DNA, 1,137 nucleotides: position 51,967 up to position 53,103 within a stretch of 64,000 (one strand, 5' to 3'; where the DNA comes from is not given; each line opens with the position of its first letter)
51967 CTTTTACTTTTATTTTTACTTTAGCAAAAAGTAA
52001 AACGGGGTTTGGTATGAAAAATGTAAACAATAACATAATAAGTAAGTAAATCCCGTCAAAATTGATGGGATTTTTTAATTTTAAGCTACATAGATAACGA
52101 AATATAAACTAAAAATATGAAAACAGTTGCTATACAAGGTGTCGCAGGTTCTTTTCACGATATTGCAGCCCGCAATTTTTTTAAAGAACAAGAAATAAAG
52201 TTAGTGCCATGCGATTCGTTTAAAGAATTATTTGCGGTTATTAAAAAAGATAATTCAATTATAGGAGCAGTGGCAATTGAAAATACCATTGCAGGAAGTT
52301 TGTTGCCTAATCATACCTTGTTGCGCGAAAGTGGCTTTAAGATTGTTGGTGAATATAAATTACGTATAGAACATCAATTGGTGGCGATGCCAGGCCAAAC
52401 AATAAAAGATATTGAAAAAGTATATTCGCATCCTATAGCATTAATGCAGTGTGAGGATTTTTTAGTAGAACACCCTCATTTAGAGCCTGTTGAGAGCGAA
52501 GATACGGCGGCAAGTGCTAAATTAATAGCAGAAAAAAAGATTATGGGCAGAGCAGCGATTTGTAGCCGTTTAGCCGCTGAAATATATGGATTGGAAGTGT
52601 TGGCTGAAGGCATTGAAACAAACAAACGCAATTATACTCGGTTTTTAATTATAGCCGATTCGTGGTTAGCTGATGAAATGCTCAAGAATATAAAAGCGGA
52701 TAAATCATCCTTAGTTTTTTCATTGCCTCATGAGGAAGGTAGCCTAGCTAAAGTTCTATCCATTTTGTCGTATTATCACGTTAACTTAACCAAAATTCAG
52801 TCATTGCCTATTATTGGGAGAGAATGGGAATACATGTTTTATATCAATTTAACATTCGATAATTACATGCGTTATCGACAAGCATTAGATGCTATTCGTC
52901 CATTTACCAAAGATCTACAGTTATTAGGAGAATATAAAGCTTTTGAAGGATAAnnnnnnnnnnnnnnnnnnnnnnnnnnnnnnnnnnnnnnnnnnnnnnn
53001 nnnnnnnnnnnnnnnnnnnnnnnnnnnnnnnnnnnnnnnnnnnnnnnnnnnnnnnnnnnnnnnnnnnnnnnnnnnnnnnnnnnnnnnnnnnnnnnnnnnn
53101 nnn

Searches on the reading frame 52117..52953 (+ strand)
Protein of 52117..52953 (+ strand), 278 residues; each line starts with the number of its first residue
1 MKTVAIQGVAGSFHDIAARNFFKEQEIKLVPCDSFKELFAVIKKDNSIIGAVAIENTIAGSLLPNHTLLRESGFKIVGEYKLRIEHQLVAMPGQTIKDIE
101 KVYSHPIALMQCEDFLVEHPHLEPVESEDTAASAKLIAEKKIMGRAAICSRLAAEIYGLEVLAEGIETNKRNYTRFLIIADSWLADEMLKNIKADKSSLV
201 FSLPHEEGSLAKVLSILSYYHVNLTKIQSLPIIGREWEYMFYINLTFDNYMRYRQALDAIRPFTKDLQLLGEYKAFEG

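Call 6: search_protein_families(library=pfam, proteins=[window:52117-52953:+])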
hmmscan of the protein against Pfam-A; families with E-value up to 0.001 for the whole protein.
window:52117-52953:+ (278 aa): 1 family
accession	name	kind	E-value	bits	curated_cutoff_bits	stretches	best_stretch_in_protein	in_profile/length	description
PF00800.23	PDT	-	6.3e-57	192.7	25.2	1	4-181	1-178/181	Prephenate dehydratase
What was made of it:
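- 52117..52953 (+): pheA, prephenate dehydratase: the first regulated gene. Pfam PF00800, E = 6e-57 (call 6).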

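Call 7: find_related_loci(query=window:52117-52953:+, collection=genome_contigs, flank=1500)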
Query window:52117-52953:+ (278 aa) in genome_contigs; peptide patterns used: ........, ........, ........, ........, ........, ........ (x = any residue, [..] = any of these).
324 stretches matched a pattern; 196 encode a relative of the query (tblastn E <= 1e-3); the best 80 are kept; 80 distinct loci.
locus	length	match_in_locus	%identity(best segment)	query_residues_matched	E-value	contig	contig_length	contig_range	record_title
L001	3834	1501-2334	99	1-278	0e+0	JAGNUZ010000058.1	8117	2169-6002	MAG: Paludibacteraceae bacterium isolate Go_Prim_bin_112 Go_Prim_10172_length_8117_cov_10.158323, whole genome shotgun s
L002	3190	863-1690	89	1-276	1e-176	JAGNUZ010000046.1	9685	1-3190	MAG: Paludibacteraceae bacterium isolate Go_Prim_bin_112 Go_Prim_7133_length_9685_cov_6.110274, whole genome shotgun seq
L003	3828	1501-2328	76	1-276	5e-149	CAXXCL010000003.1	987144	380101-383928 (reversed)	MAG: Paludibacteraceae bacterium isolate bebf1d95-9ead-49bf-86cf-2bec5758ce3c genome assembly, contig: contig_3, whole g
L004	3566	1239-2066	76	1-276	6e-151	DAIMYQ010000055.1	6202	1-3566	MAG TPA_asm: Paludibacteraceae bacterium isolate CTOTU1920 NODE_5121_length_6202_cov_22.881243, whole genome shotgun seq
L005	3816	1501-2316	76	2-273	3e-147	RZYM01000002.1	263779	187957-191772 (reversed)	MAG: Bacteroidia bacterium isolate INTA.AUR.014 contig-100_2, whole genome shotgun sequence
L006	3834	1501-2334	74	1-278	9e-147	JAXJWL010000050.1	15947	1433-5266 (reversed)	MAG: Paludibacteraceae bacterium isolate DOME_MAG_6324 6324_C0410_k141_122876, whole genome shotgun sequence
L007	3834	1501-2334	74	1-278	9e-147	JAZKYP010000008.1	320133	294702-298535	MAG: Candidatus Enterocola sp. isolate T1900045101_TC20190095.MAGScoT_cleanbin_000001 SGB_4759_k141_812277, whole genome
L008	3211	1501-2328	74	2-277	4e-149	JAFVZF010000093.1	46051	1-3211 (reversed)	MAG: Paludibacteraceae bacterium isolate RGIG5529 Sheep_Colon.Co__c2074698, whole genome shotgun sequence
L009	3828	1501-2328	74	1-276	3e-146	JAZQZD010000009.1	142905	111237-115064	MAG: Candidatus Enterocola sp. isolate T1900045158_TC20190152.MAGScoT_cleanbin_000001 SGB_4998_k141_2532245, whole genom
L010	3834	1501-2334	73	1-278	8e-146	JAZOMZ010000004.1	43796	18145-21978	MAG: Candidatus Enterocola sp. isolate T1900045644_YK20190338.MAGScoT_cleanbin_000001 SGB_8151_k141_728500, whole genome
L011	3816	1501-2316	75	2-273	7e-146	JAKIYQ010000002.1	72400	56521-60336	MAG: Bacteroidetes bacterium isolate UR.bin242 UR_contig_634, whole genome shotgun sequence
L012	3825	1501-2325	72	2-276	1e-143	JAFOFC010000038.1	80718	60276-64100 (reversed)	MAG: Paludibacteraceae bacterium isolate RGIG410 Dairy_cattle_Colon-5__c387111, whole genome shotgun sequence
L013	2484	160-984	72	2-276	2e-148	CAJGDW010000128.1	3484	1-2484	MAG: Paludibacteraceae bacterium isolate MAG47 genome assembly, contig: k141_1983140_length_3484_cov_18.4029, whole geno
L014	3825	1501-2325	73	1-275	5e-144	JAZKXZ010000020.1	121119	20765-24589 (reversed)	MAG: Candidatus Enterocola sp. isolate T1900045110_TC20190104.MAGScoT_cleanbin_000001 SGB_4791_k141_918259, whole genome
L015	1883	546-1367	73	2-275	2e-154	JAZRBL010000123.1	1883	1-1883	MAG: Candidatus Enterocola sp. isolate T1900045129_TC20190123.MAGScoT_cleanbin_000004 SGB_4872_k141_393360, whole genome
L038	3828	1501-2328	68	1-276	1e-129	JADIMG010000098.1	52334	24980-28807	MAG: Candidatus Gallipaludibacter merdavium isolate G3-3990 G3M40__C278162_L52334_SRR9113688, whole genome shotgun seque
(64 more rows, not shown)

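Call 36: find_homologous_proteins(query=window:52117-52953:+, max_evalue=1e-20)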
Query window:52117-52953:+ (278 aa): 8000 proteins with E <= 1e-20 among 8000 candidates; the best 120 are listed.
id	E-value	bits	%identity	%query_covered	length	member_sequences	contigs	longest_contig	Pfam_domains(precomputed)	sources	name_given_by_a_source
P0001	2.2e-179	612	100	100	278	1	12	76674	PF00800.24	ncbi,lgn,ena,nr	ncbi:MAG: prephenate dehydratase [Bacteroidales bacterium]|nr:prephenate dehydratase [Bacteroidales 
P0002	5.7e-179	611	100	100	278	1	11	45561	PF00800.24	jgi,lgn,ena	-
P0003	5.9e-179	611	100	100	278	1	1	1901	PF00800.24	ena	-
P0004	7.9e-179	610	100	100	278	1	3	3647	PF00800.24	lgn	-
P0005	7.9e-179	610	100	100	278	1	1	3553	PF00800.24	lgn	-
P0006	8.1e-179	610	100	100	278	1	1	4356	PF00800.24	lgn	-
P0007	8.2e-179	610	100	100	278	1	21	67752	PF00800.24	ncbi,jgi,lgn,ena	-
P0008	1.1e-178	610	100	100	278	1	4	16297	PF00800.24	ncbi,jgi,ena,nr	ncbi:MAG TPA: prephenate dehydratase [Paludibacteraceae bacterium]|nr:prephenate dehydratase [Paludi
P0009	1.6e-178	609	100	100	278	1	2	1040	PF00800.24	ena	-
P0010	2.0e-178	609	99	100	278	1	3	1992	PF00800.24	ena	-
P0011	2.1e-178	609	99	100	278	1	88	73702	PF00800.24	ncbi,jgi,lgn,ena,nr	ncbi:MAG: prephenate dehydratase [Paludibacteraceae bacterium]|nr:prephenate dehydratase [Paludibact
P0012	2.1e-178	609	100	100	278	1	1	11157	PF00800.24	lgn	-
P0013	2.2e-178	609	99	100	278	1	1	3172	PF00800.24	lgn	-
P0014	5.4e-178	608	99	100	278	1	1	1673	PF00800.24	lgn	-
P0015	1.0e-177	607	99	100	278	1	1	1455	PF00800.24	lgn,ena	-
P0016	1.1e-177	607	99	100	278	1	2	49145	PF00800.24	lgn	-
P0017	1.5e-177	606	99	100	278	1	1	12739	PF00800.24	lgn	-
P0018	1.9e-177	606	99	100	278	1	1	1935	PF00800.24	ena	-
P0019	1.9e-177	606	99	100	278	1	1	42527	PF00800.24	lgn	-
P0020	1.9e-177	606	99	100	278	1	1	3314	PF00800.24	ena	-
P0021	1.9e-177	606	99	100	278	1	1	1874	PF00800.24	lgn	-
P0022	2.9e-177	605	99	100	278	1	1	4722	PF00800.24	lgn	-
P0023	1.4e-176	603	99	100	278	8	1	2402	PF00800.24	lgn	-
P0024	4.6e-176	601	98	100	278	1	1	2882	PF00800.24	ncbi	-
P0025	3.2e-168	576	92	100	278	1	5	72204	PF00800.24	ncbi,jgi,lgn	jgi:prephenate dehydratase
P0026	4.2e-162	556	88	100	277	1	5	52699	PF00800.24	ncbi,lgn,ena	-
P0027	8.8e-162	555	89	99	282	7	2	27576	PF00800.24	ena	-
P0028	7.2e-144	496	99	82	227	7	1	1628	PF00800.24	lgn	-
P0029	1.2e-139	482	76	99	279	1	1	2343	PF00800.24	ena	-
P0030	1.2e-138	479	75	99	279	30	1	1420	PF00800.24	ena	-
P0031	1.2e-137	476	75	98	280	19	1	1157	PF00800.24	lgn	-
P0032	1.2e-136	472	74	100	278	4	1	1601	PF00800.24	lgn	-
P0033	6.4e-136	470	78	99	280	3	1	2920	PF00800.24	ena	-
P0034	1.6e-135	469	73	99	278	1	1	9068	PF00800.24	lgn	-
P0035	3.4e-135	467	73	100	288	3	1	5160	PF00800.24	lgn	-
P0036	6.9e-135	466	74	100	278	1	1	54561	PF00800.24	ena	-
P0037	1.1e-134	466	74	98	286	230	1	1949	PF00800.24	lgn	-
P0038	1.3e-134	466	73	100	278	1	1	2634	PF00800.24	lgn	-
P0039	2.0e-134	465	72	99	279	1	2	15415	PF00800.24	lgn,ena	-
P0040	7.1e-134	463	72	99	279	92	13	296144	PF00800.24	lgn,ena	-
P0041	9.0e-134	463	72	99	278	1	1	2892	PF00800.24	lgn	-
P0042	2.0e-133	462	73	99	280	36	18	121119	PF00800.24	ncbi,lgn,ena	-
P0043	2.4e-133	461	72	99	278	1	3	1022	PF00800.24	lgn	-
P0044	2.4e-133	461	72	99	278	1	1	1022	PF00800.24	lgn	-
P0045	2.4e-133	461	73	99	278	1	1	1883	PF00800.24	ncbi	-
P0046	3.8e-133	461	72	100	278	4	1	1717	PF00800.24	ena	-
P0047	4.5e-133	460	72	99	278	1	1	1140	PF00800.24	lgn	-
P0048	7.4e-133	460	73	99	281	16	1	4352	PF00800.24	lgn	-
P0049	2.7e-132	458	71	99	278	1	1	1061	PF00800.24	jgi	jgi:prephenate dehydratase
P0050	3.0e-132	458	73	99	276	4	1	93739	PF00800.24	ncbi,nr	ncbi:prephenate dehydratase [Bacteroidia bacterium]|nr:prephenate dehydratase [Bacteroidia bacterium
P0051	1.1e-131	456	75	99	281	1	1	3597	PF00800.24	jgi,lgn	-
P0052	2.1e-131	455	71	99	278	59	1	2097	PF00800.24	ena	-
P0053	2.2e-131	455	71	99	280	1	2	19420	PF00800.24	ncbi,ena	-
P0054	2.5e-131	455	71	99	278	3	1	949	PF00800.24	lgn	-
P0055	3.5e-131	454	71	99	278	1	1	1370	PF00800.24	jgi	jgi:prephenate dehydratase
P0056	5.8e-131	454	72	99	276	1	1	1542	PF00800.24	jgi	jgi:prephenate dehydratase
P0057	8.0e-131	453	74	99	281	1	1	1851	PF00800.24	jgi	jgi:prephenate dehydratase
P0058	8.4e-131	453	74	99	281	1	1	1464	PF00800.24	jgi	jgi:prephenate dehydratase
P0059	1.1e-130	453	72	99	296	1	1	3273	PF00800.24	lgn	-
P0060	2.4e-130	452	72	99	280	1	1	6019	PF00800.24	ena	-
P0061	2.8e-130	451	74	99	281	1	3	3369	PF00800.24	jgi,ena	-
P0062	6.5e-130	450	74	99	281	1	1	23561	PF00800.24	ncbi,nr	ncbi:MAG: prephenate dehydratase [Bacteroidota bacterium]|nr:prephenate dehydratase [Bacteroidota ba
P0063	7.0e-130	450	72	99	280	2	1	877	PF00800.24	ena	-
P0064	7.2e-130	450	73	99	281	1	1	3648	PF00800.24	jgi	-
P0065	7.3e-130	450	73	99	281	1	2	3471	PF00800.24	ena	-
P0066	8.1e-130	450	73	99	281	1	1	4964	PF00800.24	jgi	-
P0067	8.3e-130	450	73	99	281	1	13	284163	PF00800.24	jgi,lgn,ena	-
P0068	8.4e-130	450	74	99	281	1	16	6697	PF00800.24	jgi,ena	-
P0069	9.2e-130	450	74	99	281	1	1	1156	PF00800.24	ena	-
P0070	9.3e-130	450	70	99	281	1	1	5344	PF00800.24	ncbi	-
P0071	1.1e-129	449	73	99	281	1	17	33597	PF00800.24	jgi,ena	-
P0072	1.3e-129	449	70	99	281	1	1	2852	PF00800.24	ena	-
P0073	1.4e-129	449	73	99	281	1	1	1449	PF00800.24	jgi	-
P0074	1.5e-129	449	73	99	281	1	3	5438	PF00800.24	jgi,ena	-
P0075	2.0e-129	449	73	99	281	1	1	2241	PF00800.24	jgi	jgi:prephenate dehydratase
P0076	2.1e-129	448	73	99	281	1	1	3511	PF00800.24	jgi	-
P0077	2.6e-129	448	74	99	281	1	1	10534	PF00800.24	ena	-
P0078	3.0e-129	448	74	99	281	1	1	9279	PF00800.24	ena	-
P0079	3.5e-129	448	73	99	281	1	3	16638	PF00800.24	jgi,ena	-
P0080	3.7e-129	448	73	99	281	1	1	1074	PF00800.24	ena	-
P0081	3.7e-129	448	73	99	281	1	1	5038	PF00800.24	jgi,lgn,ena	jgi:prephenate dehydratase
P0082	3.7e-129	448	74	99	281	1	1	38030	PF00800.24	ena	-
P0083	4.6e-129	447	71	99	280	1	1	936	PF00800.24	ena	-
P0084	4.8e-129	447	74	99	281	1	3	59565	PF00800.24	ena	-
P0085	4.9e-129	447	73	99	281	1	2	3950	PF00800.24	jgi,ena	-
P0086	5.0e-129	447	74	99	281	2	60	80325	PF00800.24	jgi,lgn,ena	-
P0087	5.1e-129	447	73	99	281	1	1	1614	PF00800.24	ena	-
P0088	5.9e-129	447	74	99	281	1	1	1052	PF00800.24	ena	-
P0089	6.5e-129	447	73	99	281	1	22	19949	PF00800.24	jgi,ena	-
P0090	7.4e-129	447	73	99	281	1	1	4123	PF00800.24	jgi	-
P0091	9.1e-129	446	73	99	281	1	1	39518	PF00800.24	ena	-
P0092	1.0e-128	446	73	99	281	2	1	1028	PF00800.24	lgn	-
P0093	1.2e-128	446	70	99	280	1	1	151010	PF00800.24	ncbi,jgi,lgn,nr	ncbi:MAG: prephenate dehydratase [Prevotellaceae bacterium]|jgi:prephenate dehydratase|nr:prephenate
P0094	1.3e-128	446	73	99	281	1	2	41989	PF00800.24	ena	-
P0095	1.4e-128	446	74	99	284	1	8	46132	PF00800.24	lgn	-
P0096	1.4e-128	446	73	99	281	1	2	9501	PF00800.24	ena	-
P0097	1.6e-128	446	73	99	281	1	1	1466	PF00800.24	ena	-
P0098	1.8e-128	445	73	99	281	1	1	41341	PF00800.24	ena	-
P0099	1.8e-128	445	73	99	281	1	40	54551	PF00800.24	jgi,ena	-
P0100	1.8e-128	445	73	99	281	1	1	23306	PF00800.24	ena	-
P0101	1.8e-128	445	73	99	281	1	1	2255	PF00800.24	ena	-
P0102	1.9e-128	445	73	99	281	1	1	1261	PF00800.24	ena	-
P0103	2.3e-128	445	73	99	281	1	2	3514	PF00800.24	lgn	-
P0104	2.4e-128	445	73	99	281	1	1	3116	PF00800.24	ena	-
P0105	2.6e-128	445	73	99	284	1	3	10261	PF00800.24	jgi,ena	-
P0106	2.7e-128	445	72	99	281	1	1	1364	PF00800.24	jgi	-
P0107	3.1e-128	445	72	99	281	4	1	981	PF00800.24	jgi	-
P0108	3.2e-128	445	73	99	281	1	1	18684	PF00800.24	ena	-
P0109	3.5e-128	444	73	99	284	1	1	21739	PF00800.24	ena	-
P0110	3.7e-128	444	73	99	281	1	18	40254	PF00800.24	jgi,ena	-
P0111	3.7e-128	444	73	99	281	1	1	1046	PF00800.24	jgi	-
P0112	4.2e-128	444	71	99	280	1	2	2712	PF00800.24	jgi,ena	-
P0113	4.8e-128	444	73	99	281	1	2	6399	PF00800.24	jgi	-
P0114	5.3e-128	444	73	99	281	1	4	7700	PF00800.24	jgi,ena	-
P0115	6.4e-128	444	73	99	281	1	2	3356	PF00800.24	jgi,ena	-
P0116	6.5e-128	444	73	99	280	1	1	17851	PF00800.24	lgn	-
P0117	6.6e-128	444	73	99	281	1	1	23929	PF00800.24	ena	-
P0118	6.6e-128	444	70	99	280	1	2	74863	PF00800.24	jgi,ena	-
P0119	6.6e-128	444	73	99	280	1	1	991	PF00800.24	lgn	-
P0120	8.7e-128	443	73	99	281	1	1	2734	PF00800.24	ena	-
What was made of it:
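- Tried and rejected: Reaching other Bacteroidota classes: the protein search returned only close relatives among the best 120 hits (call 36).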

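Call 51: find_homologous_proteins(query=L038:1501-2328:+, max_evalue=1e-100)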
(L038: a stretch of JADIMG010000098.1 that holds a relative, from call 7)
Query L038:1501-2328:+ (276 aa): 4072 proteins with E <= 1e-100 among 8000 candidates; the best 120 are listed.
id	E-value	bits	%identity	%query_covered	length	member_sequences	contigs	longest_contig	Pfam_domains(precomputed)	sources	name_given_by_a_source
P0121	2.7e-177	606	98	100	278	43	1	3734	PF00800.24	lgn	-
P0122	1.8e-159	547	92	100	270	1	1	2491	PF00800.24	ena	-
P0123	4.8e-142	490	79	100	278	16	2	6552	PF00800.24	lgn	-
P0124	5.5e-135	467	75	100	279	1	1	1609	PF00800.24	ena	-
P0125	7.5e-134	463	76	98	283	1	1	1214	PF00800.24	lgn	-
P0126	2.4e-132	458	73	100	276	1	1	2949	PF00800.24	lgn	-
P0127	4.1e-130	451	74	100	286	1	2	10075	PF00800.24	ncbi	-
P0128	4.2e-130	451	73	100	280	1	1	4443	PF00800.24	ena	-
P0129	5.8e-130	450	73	100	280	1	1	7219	PF00800.24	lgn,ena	-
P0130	7.9e-130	450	71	98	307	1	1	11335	PF00800.24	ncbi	-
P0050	3.5e-128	445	71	99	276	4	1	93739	PF00800.24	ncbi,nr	ncbi:prephenate dehydratase [Bacteroidia bacterium]|nr:prephenate dehydratase [Bacteroidia bacterium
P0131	3.9e-128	444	71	100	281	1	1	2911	PF00800.24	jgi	jgi:prephenate dehydratase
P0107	4.4e-128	444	71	100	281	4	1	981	PF00800.24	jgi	-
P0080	7.3e-128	443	71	100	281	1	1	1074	PF00800.24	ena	-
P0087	7.3e-128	443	71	100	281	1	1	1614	PF00800.24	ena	-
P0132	1.7e-127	442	73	99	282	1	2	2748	PF00800.24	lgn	-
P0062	2.5e-127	442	72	100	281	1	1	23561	PF00800.24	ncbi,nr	ncbi:MAG: prephenate dehydratase [Bacteroidota bacterium]|nr:prephenate dehydratase [Bacteroidota ba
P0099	2.6e-127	442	71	100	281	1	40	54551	PF00800.24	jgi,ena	-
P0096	2.8e-127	442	71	100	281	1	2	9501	PF00800.24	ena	-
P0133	2.8e-127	442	71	100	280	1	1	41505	PF00800.24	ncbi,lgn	-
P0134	2.8e-127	442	70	99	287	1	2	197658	PF00800.24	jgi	jgi:prephenate dehydratase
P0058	2.9e-127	442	71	100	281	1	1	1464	PF00800.24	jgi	jgi:prephenate dehydratase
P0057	2.9e-127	442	71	100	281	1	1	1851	PF00800.24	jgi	jgi:prephenate dehydratase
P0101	3.6e-127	441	71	100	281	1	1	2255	PF00800.24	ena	-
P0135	3.7e-127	441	72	100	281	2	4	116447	PF00800.24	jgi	jgi:prephenate dehydratase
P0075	3.7e-127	441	71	100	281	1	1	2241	PF00800.24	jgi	jgi:prephenate dehydratase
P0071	3.8e-127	441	71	100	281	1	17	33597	PF00800.24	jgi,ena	-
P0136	3.9e-127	441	71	100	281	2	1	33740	PF00800.24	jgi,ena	-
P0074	5.3e-127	441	71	100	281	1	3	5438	PF00800.24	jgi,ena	-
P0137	6.6e-127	440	71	100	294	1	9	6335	PF00800.24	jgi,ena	-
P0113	6.9e-127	440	71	100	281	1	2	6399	PF00800.24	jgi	-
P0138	6.9e-127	440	73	99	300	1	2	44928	PF00800.24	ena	-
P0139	7.0e-127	440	71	100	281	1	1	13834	PF00800.24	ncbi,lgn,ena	-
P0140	7.2e-127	440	71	100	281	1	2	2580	PF00800.24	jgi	-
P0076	7.4e-127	440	71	100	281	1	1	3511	PF00800.24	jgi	-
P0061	1.0e-126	440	71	100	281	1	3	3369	PF00800.24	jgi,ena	-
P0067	1.1e-126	440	71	100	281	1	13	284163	PF00800.24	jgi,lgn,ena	-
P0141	1.3e-126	439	73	99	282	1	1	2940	PF00800.24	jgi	jgi:prephenate dehydratase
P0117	1.3e-126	439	71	100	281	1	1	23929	PF00800.24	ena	-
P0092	1.4e-126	439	71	100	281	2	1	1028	PF00800.24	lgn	-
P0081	1.4e-126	439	71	100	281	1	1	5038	PF00800.24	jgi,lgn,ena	jgi:prephenate dehydratase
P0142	1.4e-126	439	71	100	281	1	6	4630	PF00800.24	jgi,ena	-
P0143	1.7e-126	439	71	100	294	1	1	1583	PF00800.24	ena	-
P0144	1.8e-126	439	73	99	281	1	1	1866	PF00800.24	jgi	jgi:prephenate dehydratase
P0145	1.8e-126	439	71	100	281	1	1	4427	PF00800.24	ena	-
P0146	1.9e-126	439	73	99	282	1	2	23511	PF00800.24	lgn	-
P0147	1.9e-126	439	69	99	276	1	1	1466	PF00800.24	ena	-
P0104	1.9e-126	439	71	100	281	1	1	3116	PF00800.24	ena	-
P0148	2.5e-126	438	71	100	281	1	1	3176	PF00800.24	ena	-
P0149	2.5e-126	438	71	100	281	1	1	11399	PF00800.24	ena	-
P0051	2.6e-126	438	72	100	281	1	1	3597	PF00800.24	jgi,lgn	-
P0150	2.6e-126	438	72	100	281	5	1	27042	PF00800.24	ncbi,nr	ncbi:MAG: prephenate dehydratase [Paludibacteraceae bacterium]|nr:prephenate dehydratase [Paludibact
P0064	2.6e-126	438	71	100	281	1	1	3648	PF00800.24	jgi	-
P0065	2.7e-126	438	71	100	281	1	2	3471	PF00800.24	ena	-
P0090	2.7e-126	438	71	100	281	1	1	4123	PF00800.24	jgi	-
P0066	2.7e-126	438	71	100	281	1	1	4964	PF00800.24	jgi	-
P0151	2.9e-126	438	71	100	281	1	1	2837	PF00800.24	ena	-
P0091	3.6e-126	438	71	100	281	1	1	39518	PF00800.24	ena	-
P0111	3.6e-126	438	71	100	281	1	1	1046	PF00800.24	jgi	-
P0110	3.6e-126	438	71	100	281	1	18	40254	PF00800.24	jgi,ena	-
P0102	4.9e-126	438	71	100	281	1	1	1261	PF00800.24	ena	-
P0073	5.0e-126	437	71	100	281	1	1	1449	PF00800.24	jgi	-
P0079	5.3e-126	437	71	100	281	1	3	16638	PF00800.24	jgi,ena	-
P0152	5.4e-126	437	71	100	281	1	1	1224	PF00800.24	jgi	jgi:prephenate dehydratase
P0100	6.6e-126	437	70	100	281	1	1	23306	PF00800.24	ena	-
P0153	6.8e-126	437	72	99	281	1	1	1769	PF00800.24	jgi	jgi:prephenate dehydratase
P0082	7.1e-126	437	71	100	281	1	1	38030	PF00800.24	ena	-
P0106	7.1e-126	437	70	100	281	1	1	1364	PF00800.24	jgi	-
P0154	7.3e-126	437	73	99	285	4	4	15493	PF00800.24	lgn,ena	-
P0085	7.3e-126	437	71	100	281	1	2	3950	PF00800.24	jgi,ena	-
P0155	7.5e-126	437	71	100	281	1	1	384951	PF00800.24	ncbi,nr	ncbi:MAG: prephenate dehydratase [Paludibacter sp.]|nr:prephenate dehydratase [Paludibacter sp.]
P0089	9.9e-126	436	71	100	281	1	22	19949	PF00800.24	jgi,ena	-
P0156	1.1e-125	436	71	100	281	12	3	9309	PF00800.24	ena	-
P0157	1.2e-125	436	71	100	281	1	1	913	PF00800.24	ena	-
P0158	1.3e-125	436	72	99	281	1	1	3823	PF00800.24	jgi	-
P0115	1.3e-125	436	71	100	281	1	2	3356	PF00800.24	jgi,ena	-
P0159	1.7e-125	436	72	99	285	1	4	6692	PF00800.24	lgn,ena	-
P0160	1.8e-125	436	68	99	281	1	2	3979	PF00800.24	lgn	-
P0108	1.8e-125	436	71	100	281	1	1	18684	PF00800.24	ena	-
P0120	1.8e-125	436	70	100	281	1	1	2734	PF00800.24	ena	-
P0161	2.4e-125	435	72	100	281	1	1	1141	PF00800.24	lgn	-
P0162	2.4e-125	435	71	100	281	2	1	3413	PF00800.24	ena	-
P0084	2.5e-125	435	71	100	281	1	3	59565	PF00800.24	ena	-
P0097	2.5e-125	435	71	100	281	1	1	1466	PF00800.24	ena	-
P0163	2.7e-125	435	73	99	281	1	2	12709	PF00800.24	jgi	jgi:prephenate dehydratase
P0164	2.9e-125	435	71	100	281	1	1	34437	PF00800.24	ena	-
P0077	3.0e-125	435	71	100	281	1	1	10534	PF00800.24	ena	-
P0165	3.1e-125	435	71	100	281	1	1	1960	PF00800.24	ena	-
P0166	3.4e-125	435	71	100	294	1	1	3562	PF00800.24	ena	-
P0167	3.6e-125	435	70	100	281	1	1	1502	PF00800.24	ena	-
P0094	3.6e-125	435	71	100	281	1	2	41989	PF00800.24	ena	-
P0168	3.7e-125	435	70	99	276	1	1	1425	PF00800.24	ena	-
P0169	3.7e-125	435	71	99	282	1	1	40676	PF00800.24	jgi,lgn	jgi:prephenate dehydratase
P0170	4.2e-125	434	71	100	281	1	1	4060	PF00800.24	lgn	-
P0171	4.3e-125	434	71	99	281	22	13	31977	PF00800.24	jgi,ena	-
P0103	4.6e-125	434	70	100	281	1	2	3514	PF00800.24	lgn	-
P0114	4.9e-125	434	70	100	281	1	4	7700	PF00800.24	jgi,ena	-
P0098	5.0e-125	434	71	100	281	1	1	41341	PF00800.24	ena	-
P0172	5.0e-125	434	69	99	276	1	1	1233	PF00800.24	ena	-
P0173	6.3e-125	434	71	99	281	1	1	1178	PF00800.24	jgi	-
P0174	6.3e-125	434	71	99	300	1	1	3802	PF00800.24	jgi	-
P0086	6.7e-125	434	71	100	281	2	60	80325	PF00800.24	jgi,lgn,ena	-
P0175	7.7e-125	434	73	99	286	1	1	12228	PF00800.24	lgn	-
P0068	8.6e-125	433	70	100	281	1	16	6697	PF00800.24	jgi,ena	-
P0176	1.3e-124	433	70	100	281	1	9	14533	PF00800.24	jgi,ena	-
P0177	1.6e-124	433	70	100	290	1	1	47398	PF00800.24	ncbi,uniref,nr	ncbi:prephenate dehydratase [Paludibacter sp. 221]|uniref:prephenate dehydratase n=1 Tax=Paludibacte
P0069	2.3e-124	432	70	100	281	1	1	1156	PF00800.24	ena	-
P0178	2.3e-124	432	71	100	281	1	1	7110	PF00800.24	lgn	-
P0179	2.4e-124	432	71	99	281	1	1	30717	PF00800.24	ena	-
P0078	3.1e-124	432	70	100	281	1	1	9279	PF00800.24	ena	-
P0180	3.3e-124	432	70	100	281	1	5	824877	PF00800.24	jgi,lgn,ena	-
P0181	3.4e-124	431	70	100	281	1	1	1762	PF00800.24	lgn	-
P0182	3.5e-124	431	70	100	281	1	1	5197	PF00800.24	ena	-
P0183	4.3e-124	431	70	100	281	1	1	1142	PF00800.24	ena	-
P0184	4.5e-124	431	70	100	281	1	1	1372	PF00800.24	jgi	-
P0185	4.5e-124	431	70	100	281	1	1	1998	PF00800.24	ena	-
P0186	5.1e-124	431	68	100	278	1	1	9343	PF00800.24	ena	-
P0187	5.8e-124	431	73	99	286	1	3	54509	PF00800.24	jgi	jgi:prephenate dehydratase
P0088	6.0e-124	431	70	100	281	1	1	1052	PF00800.24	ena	-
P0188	6.1e-124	431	70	100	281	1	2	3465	PF00800.24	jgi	-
